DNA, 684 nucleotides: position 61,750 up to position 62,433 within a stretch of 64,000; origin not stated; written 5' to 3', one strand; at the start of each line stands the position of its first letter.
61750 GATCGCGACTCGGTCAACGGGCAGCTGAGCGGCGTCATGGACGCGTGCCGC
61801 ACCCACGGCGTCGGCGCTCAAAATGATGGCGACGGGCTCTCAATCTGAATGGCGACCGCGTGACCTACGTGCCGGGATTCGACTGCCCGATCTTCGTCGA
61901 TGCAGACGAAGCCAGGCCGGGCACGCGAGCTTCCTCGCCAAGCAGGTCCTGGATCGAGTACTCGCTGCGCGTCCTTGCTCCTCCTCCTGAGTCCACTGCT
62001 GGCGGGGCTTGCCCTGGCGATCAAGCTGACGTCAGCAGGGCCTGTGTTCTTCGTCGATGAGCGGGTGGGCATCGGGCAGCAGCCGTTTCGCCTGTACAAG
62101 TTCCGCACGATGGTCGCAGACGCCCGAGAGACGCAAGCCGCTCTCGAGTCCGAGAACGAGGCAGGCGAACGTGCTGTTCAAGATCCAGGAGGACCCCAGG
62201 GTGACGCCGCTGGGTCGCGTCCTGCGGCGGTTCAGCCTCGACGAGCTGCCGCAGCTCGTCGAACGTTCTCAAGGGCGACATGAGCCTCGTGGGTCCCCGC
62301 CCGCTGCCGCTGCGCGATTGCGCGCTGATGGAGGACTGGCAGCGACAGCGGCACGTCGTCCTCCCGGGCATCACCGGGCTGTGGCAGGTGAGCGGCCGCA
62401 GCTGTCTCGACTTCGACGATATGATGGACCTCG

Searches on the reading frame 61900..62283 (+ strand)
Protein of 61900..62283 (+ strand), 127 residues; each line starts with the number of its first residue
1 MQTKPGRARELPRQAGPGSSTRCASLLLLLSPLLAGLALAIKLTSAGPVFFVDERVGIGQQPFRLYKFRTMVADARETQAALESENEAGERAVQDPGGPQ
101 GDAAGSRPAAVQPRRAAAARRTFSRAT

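Call 34: search_protein_families(library=pfam, proteins=[window:61900-62283:+], max_evalue=0.001)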
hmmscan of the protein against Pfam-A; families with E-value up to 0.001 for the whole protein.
window:61900-62283:+ (127 aa): 1 family
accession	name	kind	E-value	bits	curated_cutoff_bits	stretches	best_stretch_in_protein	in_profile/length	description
PF02397.22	Bac_transf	-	1.5e-15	57.6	27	1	25-87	11-73/179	Bacterial sugar transferase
